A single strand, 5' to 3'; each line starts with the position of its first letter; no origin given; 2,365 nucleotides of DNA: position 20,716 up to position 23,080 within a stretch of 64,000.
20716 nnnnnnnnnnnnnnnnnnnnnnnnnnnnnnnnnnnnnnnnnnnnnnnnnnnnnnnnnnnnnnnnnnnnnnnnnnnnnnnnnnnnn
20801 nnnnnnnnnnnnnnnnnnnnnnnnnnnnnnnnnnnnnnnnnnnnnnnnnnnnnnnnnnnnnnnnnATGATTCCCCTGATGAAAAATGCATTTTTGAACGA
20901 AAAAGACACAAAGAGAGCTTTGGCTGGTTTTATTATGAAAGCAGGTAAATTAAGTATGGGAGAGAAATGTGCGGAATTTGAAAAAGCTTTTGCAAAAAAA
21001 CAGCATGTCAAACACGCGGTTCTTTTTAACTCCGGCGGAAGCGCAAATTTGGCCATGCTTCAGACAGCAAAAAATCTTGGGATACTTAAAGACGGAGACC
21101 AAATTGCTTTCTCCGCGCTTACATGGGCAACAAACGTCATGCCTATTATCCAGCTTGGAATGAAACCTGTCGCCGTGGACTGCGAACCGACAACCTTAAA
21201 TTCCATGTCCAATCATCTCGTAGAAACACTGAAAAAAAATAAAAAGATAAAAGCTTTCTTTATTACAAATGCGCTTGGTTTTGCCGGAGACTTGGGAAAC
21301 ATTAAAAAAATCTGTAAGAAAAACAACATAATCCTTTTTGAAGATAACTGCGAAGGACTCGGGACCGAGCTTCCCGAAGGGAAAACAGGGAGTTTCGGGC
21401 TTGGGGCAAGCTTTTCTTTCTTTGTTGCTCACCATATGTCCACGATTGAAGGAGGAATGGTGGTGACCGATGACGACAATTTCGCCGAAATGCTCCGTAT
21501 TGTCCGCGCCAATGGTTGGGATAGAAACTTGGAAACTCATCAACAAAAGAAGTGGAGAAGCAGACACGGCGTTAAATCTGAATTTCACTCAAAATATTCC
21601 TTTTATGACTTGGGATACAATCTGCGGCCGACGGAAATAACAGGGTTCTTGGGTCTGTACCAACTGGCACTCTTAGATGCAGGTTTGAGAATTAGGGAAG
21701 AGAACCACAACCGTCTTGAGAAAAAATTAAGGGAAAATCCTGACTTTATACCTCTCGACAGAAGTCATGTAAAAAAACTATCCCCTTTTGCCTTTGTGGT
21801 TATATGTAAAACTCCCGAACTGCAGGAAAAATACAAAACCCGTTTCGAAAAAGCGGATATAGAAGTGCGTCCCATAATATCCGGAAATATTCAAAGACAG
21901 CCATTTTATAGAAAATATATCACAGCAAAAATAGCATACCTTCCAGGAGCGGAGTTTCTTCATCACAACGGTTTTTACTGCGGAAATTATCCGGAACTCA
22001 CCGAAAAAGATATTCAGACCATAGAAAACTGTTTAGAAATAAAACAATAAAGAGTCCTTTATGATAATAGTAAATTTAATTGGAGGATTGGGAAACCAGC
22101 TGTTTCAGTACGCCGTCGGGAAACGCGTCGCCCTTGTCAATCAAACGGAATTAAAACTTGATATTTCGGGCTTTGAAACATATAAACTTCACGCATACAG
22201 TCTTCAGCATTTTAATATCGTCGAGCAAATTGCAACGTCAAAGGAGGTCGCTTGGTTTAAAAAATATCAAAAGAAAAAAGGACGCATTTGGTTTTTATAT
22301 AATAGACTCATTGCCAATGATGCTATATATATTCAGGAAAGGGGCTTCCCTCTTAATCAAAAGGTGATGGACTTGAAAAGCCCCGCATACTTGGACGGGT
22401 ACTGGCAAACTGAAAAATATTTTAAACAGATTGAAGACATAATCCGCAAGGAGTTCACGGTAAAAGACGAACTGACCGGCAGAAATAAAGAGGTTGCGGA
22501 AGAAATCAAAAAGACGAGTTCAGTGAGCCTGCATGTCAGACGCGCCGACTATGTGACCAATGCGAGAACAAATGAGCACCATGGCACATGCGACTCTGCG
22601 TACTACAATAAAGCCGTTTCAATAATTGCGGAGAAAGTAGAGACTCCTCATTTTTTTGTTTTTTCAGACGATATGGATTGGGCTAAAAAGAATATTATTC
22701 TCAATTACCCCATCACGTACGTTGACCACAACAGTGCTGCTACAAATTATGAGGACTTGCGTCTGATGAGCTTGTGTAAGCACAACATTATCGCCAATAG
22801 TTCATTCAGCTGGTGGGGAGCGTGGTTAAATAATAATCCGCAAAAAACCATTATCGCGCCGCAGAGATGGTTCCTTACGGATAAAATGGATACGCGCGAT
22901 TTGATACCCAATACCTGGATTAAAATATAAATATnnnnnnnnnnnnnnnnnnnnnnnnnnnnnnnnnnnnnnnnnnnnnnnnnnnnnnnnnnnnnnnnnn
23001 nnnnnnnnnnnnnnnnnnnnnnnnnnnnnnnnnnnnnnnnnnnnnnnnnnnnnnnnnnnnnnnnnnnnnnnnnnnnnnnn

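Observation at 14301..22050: Predicted GDP-3,6-dideoxyhexose (colitose-like) pathway: Gmd + Fcl/ColC-type enzyme + ColD-like His-variant PLP 3-dehydratase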

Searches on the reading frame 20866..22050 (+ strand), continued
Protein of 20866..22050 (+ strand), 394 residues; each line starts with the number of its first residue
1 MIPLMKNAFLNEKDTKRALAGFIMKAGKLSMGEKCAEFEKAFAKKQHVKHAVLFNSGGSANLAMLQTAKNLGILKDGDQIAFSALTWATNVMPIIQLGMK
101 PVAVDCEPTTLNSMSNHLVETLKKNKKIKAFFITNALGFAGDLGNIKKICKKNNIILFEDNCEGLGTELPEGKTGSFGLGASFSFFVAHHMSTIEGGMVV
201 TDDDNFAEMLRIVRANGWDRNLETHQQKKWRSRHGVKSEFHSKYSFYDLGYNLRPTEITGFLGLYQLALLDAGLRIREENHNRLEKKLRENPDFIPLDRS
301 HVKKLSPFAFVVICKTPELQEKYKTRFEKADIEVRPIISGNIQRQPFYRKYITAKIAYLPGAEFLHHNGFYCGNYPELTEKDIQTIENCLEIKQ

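Call 12: find_homologous_proteins(query=window:20866-22050:+, max_evalue=1e-20)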
Query window:20866-22050:+ (394 aa): 4620 proteins with E <= 1e-20 among 8000 candidates; the best 120 are listed.
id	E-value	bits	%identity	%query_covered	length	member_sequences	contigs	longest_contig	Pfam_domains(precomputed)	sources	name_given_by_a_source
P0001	8.0e-268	906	100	100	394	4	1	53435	PF00155.28,PF01041.24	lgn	-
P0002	4.7e-213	725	80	98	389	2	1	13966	PF00155.28,PF01041.24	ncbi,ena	ncbi:MAG: aminotransferase class I/II-fold pyridoxal phosphate-dependent enzyme [Patescibacteria gro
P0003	7.2e-201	685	75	99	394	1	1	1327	PF01041.24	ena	-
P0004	9.2e-200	682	73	99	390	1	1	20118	PF01041.24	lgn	-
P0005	9.9e-200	681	75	99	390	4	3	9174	PF01041.24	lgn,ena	-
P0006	1.5e-199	681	75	99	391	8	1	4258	PF00155.28,PF01041.24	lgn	-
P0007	2.7e-199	680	74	100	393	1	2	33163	PF01041.24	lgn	-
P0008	2.7e-199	680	74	100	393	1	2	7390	PF01041.24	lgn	-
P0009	6.2e-199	679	74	99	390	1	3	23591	PF00155.28,PF01041.24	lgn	-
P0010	4.9e-198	676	72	99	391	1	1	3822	PF01041.24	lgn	-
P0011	5.0e-198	676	74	99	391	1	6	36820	PF00266.26,PF01041.24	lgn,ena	-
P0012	7.0e-198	675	74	99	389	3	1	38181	PF01041.24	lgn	-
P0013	3.0e-197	673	74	98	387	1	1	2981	PF01041.24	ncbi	-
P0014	4.6e-197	673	76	98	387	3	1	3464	PF01041.24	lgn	-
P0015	1.2e-196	671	73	98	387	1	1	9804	PF01041.24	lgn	-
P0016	1.6e-196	671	73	99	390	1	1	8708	PF01041.24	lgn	-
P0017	2.4e-196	670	75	99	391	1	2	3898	PF01041.24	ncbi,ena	-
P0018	3.3e-196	670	73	99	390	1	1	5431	PF01041.24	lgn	-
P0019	9.6e-196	668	72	98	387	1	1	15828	PF01041.24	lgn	-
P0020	2.5e-195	667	74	99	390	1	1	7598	PF00266.26,PF01041.24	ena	-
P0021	3.7e-195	666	72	99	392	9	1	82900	PF01041.24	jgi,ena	-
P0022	5.7e-195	666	73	99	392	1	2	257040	PF01041.24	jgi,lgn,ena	jgi:CDP-6-deoxy-D-xylo-4-hexulose-3-dehydrase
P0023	7.3e-195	665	73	98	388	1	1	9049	PF00266.26,PF01041.24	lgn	-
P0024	4.3e-194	663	74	99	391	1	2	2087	PF01041.24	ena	-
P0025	1.2e-193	661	73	99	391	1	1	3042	PF01041.24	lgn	-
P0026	2.4e-193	660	73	99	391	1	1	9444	PF01041.24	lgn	-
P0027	2.8e-193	660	74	98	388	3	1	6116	PF01041.24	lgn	-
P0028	3.3e-193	660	73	99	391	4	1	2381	PF01041.24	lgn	-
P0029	5.7e-193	659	73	99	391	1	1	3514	PF01041.24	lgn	-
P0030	9.4e-192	655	74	98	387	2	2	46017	PF01041.24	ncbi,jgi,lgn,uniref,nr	ncbi:DegT/DnrJ/EryC1/StrS aminotransferase [Candidatus Campbellbacteria bacterium CG10_big_fil_rev_8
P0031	9.5e-192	655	74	98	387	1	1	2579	PF01041.24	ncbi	-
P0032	1.2e-191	655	72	99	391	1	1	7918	PF01041.24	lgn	-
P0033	1.4e-191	655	73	99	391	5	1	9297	PF01041.24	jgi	-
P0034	1.6e-191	654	72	99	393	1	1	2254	PF01041.24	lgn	-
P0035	6.5e-191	652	72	100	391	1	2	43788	PF01041.24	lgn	-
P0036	1.8e-190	651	73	99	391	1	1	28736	PF01041.24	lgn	-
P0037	2.3e-189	647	72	99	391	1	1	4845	PF01041.24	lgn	-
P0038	7.5e-187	639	72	98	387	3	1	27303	PF00155.28,PF01041.24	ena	-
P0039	7.2e-186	636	69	99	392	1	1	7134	PF01041.24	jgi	-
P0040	1.5e-185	635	70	100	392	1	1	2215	PF01041.24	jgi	jgi:CDP-6-deoxy-D-xylo-4-hexulose-3-dehydrase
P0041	2.3e-185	634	70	98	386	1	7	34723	PF01041.24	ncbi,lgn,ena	ncbi:MAG: DegT/DnrJ/EryC1/StrS aminotransferase family protein [Patescibacteria group bacterium]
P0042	2.0e-184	631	70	98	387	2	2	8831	PF01041.24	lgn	-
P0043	3.9e-183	627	69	99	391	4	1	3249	PF01041.24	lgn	-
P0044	6.9e-182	623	69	99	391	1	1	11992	PF00155.28,PF01041.24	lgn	-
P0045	3.0e-181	621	70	99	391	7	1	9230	PF00155.28,PF01041.24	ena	-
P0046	2.2e-180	618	70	99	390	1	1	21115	PF01041.24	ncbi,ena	-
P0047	1.1e-179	615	67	99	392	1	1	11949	PF01041.24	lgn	-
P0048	2.0e-179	615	68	99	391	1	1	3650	PF01041.24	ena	-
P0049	1.4e-178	612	68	99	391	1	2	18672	PF00155.28,PF01041.24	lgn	-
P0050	2.3e-178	611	69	99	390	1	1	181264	PF01041.24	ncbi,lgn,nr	ncbi:MAG: DegT/DnrJ/EryC1/StrS aminotransferase family protein [Candidatus Parcubacteria bacterium]|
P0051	2.4e-178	611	68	99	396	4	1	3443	PF01041.24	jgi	jgi:CDP-6-deoxy-D-xylo-4-hexulose-3-dehydrase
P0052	2.9e-178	611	68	99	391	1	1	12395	PF00155.28,PF01041.24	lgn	-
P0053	3.3e-178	611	67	99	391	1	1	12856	PF01041.24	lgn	-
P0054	4.3e-178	610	67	99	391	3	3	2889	PF01041.24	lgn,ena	-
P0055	4.4e-178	610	68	99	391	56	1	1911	PF01041.24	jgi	jgi:CDP-4-dehydro-6-deoxyglucose reductase, E1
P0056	5.5e-178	610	69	99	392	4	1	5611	PF00155.28,PF01041.24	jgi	-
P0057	5.6e-178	610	68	99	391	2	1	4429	PF00155.28,PF01041.24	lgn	-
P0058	1.2e-177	609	68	99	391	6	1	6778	PF00155.28,PF01041.24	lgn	-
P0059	3.6e-177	607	68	99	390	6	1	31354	PF01041.24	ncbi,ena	-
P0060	4.3e-177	607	68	99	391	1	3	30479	PF01041.24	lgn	-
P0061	5.8e-177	606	68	99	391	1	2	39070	PF01041.24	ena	-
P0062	1.1e-176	606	66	99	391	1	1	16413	PF01041.24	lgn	-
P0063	1.2e-176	605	67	99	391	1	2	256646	PF01041.24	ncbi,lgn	ncbi:putative pyridoxal phosphate-dependent aminotransferase EpsN [compost metagenome]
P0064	2.5e-176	604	66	99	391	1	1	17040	PF01041.24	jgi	jgi:CDP-4-dehydro-6-deoxyglucose reductase, E1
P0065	2.7e-176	604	69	98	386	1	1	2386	PF00155.28,PF01041.24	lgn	-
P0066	6.9e-176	603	67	99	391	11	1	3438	PF01041.24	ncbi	-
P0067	7.0e-176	603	67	99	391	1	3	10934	PF01041.24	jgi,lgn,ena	-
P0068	7.8e-176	603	67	99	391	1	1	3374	PF01041.24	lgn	-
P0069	1.0e-175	602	67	99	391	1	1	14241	PF01041.24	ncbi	-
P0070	1.7e-175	602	68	99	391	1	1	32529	PF01041.24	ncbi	-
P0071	2.0e-175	601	66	99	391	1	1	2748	PF01041.24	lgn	-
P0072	2.5e-175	601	68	99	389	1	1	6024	PF01041.24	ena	-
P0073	2.8e-175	601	68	99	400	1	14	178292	PF01041.24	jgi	jgi:CDP-6-deoxy-D-xylo-4-hexulose-3-dehydrase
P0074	3.8e-175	600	66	99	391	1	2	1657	PF01041.24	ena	-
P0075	3.9e-175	600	67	99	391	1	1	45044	PF01041.24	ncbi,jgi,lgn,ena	-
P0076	5.6e-175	600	68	98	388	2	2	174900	PF01041.24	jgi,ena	jgi:CDP-6-deoxy-D-xylo-4-hexulose-3-dehydrase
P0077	6.5e-175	600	67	99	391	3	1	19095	PF01041.24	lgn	-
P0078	1.0e-174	599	67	99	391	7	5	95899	PF00155.28,PF01041.24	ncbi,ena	-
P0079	2.5e-174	598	66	99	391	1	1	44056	PF01041.24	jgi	jgi:CDP-4-dehydro-6-deoxyglucose reductase, E1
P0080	3.7e-174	597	66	99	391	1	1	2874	PF01041.24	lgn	-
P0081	4.2e-174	597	66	99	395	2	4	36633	PF01041.24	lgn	-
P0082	4.7e-174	597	65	99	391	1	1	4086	PF01041.24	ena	-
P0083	6.2e-174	596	65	99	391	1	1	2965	PF01041.24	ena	-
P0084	7.8e-174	596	66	99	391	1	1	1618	PF01041.24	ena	-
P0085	1.5e-173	595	68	99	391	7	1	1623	PF01041.24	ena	-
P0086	1.6e-173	595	66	99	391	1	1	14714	PF01041.24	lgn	-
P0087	1.8e-173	595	67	99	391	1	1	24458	PF01041.24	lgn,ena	-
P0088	1.8e-173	595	67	99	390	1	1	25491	PF01041.24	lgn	-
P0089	2.6e-173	594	67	99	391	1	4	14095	PF01041.24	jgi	jgi:CDP-6-deoxy-D-xylo-4-hexulose-3-dehydrase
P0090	2.7e-173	594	67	99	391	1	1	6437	PF01041.24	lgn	-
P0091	2.7e-173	594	65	99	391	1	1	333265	PF00155.28,PF01041.24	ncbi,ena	-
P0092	2.8e-173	594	65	99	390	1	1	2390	PF01041.24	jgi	jgi:CDP-6-deoxy-D-xylo-4-hexulose-3-dehydrase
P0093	3.2e-173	594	66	99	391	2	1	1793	PF01041.24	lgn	-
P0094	3.5e-173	594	66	99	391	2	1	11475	PF01041.24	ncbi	-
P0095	3.6e-173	594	66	99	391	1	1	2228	PF01041.24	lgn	-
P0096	4.7e-173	594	66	99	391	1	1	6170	PF01041.24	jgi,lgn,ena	-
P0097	4.9e-173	594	66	99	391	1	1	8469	PF01041.24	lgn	-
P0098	5.1e-173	593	67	98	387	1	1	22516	PF00155.28,PF01041.24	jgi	jgi:CDP-6-deoxy-D-xylo-4-hexulose-3-dehydrase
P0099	5.5e-173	593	66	99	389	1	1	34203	PF01041.24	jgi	jgi:CDP-4-dehydro-6-deoxyglucose reductase, E1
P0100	5.7e-173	593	65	99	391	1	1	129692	PF01041.24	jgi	jgi:CDP-6-deoxy-D-xylo-4-hexulose-3-dehydrase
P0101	6.2e-173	593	66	99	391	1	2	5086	PF01041.24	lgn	-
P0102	6.2e-173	593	66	99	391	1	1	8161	PF01041.24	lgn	-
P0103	6.9e-173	593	64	99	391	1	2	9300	PF01041.24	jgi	jgi:CDP-6-deoxy-D-xylo-4-hexulose-3-dehydrase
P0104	7.0e-173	593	68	99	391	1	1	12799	PF01041.24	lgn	-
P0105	8.5e-173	593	68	99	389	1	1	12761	PF00155.28,PF01053.27,PF01041.24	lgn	-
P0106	8.6e-173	593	66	99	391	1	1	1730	PF01041.24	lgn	-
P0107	8.6e-173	593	66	99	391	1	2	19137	PF01041.24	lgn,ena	-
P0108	8.7e-173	593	66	99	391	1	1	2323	PF01041.24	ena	-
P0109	1.3e-172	592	67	99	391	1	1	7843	PF01041.24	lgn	-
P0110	1.4e-172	592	67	99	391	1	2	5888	PF01041.24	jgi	jgi:CDP-6-deoxy-D-xylo-4-hexulose-3-dehydrase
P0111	1.7e-172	592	68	98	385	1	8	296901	PF01041.24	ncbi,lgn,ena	-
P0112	1.8e-172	592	65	98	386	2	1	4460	PF01041.24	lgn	-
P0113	2.0e-172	592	66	99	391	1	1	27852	PF01041.24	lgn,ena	-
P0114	2.0e-172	592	66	99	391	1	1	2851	PF01041.24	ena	-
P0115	2.3e-172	591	66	99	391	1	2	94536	PF00155.28,PF01041.24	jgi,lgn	jgi:CDP-6-deoxy-D-xylo-4-hexulose-3-dehydrase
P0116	3.2e-172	591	67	98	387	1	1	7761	PF01041.24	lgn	-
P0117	4.7e-172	590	64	99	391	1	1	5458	PF01041.24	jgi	jgi:CDP-6-deoxy-D-xylo-4-hexulose-3-dehydrase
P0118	4.8e-172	590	67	99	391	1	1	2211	PF01041.24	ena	-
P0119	6.3e-172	590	66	99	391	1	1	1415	PF01041.24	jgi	jgi:CDP-6-deoxy-D-xylo-4-hexulose-3-dehydrase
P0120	7.0e-172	590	68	99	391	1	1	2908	PF01041.24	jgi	jgi:CDP-6-deoxy-D-xylo-4-hexulose-3-dehydrase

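Call 15: find_related_loci(query=A1, collection=genome_contigs, flank=10000)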
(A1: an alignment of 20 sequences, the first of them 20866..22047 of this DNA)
Query A1 (394 aa) in genome_contigs; peptide patterns used: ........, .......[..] (x = any residue, [..] = any of these).
600 stretches matched a pattern (row limit reached: there are more); 560 encode a relative of the query (tblastn E <= 1e-3); the best 80 are kept; 80 distinct loci.
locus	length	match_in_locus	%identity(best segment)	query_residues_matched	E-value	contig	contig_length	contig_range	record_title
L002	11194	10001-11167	81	1-391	0e+0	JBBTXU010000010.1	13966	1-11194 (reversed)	MAG: Patescibacteria group bacterium isolate H51-bin058_1 H51_bin058_1_000000000010, whole genome shotgun sequence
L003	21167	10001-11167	72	1-391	0e+0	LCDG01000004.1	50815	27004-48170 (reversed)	MAG: Candidatus Nomurabacteria bacterium GW2011_GWC2_42_20 UV12_C0004, whole genome shotgun sequence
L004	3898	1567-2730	75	1-390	0e+0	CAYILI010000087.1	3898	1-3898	MAG TPA_asm: uncultured Gammaproteobacteria bacterium isolate ERP119705_co22_367 genome assembly, contig: NODE_17602_len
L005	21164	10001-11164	68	1-390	0e+0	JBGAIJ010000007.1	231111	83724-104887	MAG: Ferruginibacter sp. isolate MAG_AAO_H125.22 AAOH125-22_opera_contig_266, whole genome shotgun sequence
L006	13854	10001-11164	68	1-390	0e+0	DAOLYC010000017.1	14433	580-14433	MAG TPA_asm: Ferruginibacter sp. isolate AMR_MDS_5194 NODE_2052_length_14433_cov_4.943664, whole genome shotgun sequence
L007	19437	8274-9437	71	1-390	0e+0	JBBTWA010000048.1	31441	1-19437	MAG: Patescibacteria group bacterium isolate H43-bin063_1 H43_bin063_1_000000000048, whole genome shotgun sequence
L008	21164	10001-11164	67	1-390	0e+0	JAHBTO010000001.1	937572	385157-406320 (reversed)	MAG: Ferruginibacter sp. isolate ACE_BAC2 BAC2_1, whole genome shotgun sequence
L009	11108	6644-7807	67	1-390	0e+0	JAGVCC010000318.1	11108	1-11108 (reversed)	MAG: Chitinophagales bacterium isolate WC_3 c_000000055846, whole genome shotgun sequence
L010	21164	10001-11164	66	1-390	0e+0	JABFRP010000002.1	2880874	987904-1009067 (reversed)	MAG: Ferruginibacter sp. isolate P-RSF-NP-03 c_000000000003, whole genome shotgun sequence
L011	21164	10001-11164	67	1-390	0e+0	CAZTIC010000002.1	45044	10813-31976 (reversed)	MAG TPA_asm: uncultured Gammaproteobacteria bacterium isolate SRP191223_co1_14 genome assembly, contig: NODE_531_length_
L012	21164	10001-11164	65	1-390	1e-180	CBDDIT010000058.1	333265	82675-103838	MAG: Sediminibacterium sp. isolate 5cf5fc0a-1036-4e9e-b37d-ddaa3d9ee4e6 genome assembly, contig: contig_58, whole genome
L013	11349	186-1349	69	1-390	0e+0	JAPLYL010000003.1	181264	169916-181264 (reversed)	MAG: Candidatus Parcubacteria bacterium isolate LacPavin_0920_WC57_MAG_42_180 LacPavin_0920_WC57_scaffold_63572, whole g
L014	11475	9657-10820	66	1-390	2e-180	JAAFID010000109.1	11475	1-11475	MAG: Cytophagales bacterium isolate bin33.maxbin.ball.127 WN_Cytophagales_6_scaffold_109, whole genome shotgun sequence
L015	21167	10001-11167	64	1-390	3e-179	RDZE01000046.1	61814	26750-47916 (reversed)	MAG: Cytophagales bacterium isolate PH2015_06S_38_90 PH2015_06S_scaffold_912, whole genome shotgun sequence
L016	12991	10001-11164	65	2-391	8e-178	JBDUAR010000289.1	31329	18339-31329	MAG: Flavobacterium sp. isolate cluster4_bin.196 NODE_1888_length_31329_cov_5.075686, whole genome shotgun sequence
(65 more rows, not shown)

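Call 46: predict_structure(alignment_id=A1)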
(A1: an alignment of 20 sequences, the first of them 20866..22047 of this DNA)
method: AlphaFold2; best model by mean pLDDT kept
length: 394 residues; sequences in the alignment: 20
mean_pLDDT: 71.9   pTM: 0.76
mean pLDDT of the five models: 71.9, 71.5, 70.2, 69.6, 65.2
residues with pLDDT >= 90: 57; 70-90: 183; 50-70: 112; < 50: 42
segments of 3 or more residues with pLDDT < 50: 1-10, 27-29, 187-194, 239-256
pLDDT, mean of each block of 10 residues (from residue 1): 38 53 51 76 85 75 85 91 67 82 77 63 78 64 73 85 57 66 58 59 89 61 65 64 32 47 68 80 90 85 65 93 93 77 79 76 86 79 92 71
secondary structure, 60 per line:
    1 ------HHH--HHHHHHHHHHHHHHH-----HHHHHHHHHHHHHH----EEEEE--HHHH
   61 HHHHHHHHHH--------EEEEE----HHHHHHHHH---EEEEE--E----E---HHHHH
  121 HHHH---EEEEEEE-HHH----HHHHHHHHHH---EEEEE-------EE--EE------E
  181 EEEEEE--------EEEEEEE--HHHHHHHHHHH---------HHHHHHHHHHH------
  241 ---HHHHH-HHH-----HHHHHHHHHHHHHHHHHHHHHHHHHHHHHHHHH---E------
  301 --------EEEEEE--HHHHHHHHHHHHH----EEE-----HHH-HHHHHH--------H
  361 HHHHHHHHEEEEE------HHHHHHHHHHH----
elements in order: H12-26 H32-45 E50-54 H57-70 E79-83 H88-96 E100-104 H116-124 E128-134 H143-152 E156-160 E180-186 E195-201 H204-214 H224-234 H244-248 H258-290 E309-314 H317-329 E334-336 H346-351 H360-368 E369-373 H380-390

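Call 48: fold_search(model_id=the predicted structure, library=pdb)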
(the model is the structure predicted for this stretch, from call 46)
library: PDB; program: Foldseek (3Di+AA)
matches with E <= 10: 1960; with E <= 0.001: 1358
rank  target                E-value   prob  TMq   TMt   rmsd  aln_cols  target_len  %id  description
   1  3gr9_A                8.6e-25  1.00  0.76  0.77   7.1       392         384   29  Crystal structure of ColD H188K S187N (released 2009-06-16)
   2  3b8x_B                9.1e-25  1.00  0.77  0.78   6.4       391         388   30  Crystal structure of GDP-4-keto-6-deoxymannose-3-dehydratase (ColD) H188N mutant with bound GDP-perosamine (released 2007-11-27)
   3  2gms_A                1.1e-24  1.00  0.76  0.77   6.3       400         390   28  E coli GDP-4-keto-6-deoxy-D-mannose-3-dehydratase with bound hydrated PLP (released 2006-09-05)
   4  3b8x_A                2.7e-24  1.00  0.77  0.78   6.3       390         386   32  Crystal structure of GDP-4-keto-6-deoxymannose-3-dehydratase (ColD) H188N mutant with bound GDP-perosamine (released 2007-11-27)
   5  2gms_B                2.7e-24  1.00  0.76  0.77   6.5       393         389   30  E coli GDP-4-keto-6-deoxy-D-mannose-3-dehydratase with bound hydrated PLP (released 2006-09-05)
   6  3gr9_C                3.1e-24  1.00  0.76  0.77   7.0       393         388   28  Crystal structure of ColD H188K S187N (released 2009-06-16)
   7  2r0t_A                6.9e-24  1.00  0.77  0.78   6.5       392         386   30  Crystal structure of GDP-4-keto-6-deoxymannose-3-dehydratase with a trapped PLP-glutamate geminal diamine (released 2007-12-18)
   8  3gr9_G                1.3e-23  1.00  0.76  0.77   4.9       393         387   30  Crystal structure of ColD H188K S187N (released 2009-06-16)
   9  3gr9_F                1.3e-23  1.00  0.76  0.77   5.0       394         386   30  Crystal structure of ColD H188K S187N (released 2009-06-16)
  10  3gr9_D                4.2e-23  1.00  0.76  0.78   6.5       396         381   30  Crystal structure of ColD H188K S187N (released 2009-06-16)
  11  3gr9_B                5.0e-23  1.00  0.76  0.78   5.0       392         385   30  Crystal structure of ColD H188K S187N (released 2009-06-16)
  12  3gr9_E                6.3e-23  1.00  0.76  0.78   6.1       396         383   29  Crystal structure of ColD H188K S187N (released 2009-06-16)
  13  7b0d_A                3.6e-22  1.00  0.75  0.80   4.3       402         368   24  Sugar transaminase from Archaeoglobus veneficus (released 2021-12-01)
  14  3bn1_C                6.0e-22  1.00  0.73  0.78   4.9       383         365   26  Crystal structure of GDP-perosamine synthase (released 2008-03-18)
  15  3dr4_B                9.9e-22  1.00  0.75  0.80   3.7       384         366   26  GDP-perosamine synthase K186A mutant from Caulobacter crescentus with bound sugar ligand (released 2008-10-14)
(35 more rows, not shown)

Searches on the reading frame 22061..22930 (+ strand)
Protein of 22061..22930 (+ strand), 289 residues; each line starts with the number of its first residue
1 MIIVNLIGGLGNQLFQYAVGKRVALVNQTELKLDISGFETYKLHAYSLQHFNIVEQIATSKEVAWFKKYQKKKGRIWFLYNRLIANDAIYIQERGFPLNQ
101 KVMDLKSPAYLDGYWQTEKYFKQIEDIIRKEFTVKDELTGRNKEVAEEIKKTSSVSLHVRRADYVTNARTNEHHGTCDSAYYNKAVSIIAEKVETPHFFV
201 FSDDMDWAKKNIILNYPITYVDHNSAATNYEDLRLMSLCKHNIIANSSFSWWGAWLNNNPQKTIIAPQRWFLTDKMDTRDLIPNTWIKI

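Call 3: search_protein_families(library=pfam, proteins=[window:22061-22930:+])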
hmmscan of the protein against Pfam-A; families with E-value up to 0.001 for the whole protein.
window:22061-22930:+ (289 aa): 1 family
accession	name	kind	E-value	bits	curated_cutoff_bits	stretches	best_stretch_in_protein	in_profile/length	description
PF01531.22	Glyco_transf_11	-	8e-37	127.5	23.9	1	94-287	109-295/298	Glycosyl transferase family 11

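Call 4: search_protein_families(library=ncbifam, proteins=[window:22061-22930:+])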
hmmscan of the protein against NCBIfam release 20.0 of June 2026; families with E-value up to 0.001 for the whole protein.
window:22061-22930:+ (289 aa): 0 families

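Call 51: search_solved_structures(query=window:22061-22930:+, max_evalue=0.001)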
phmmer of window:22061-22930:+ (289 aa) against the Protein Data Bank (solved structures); distinct sequences matched with E-value up to 0.001: 0.
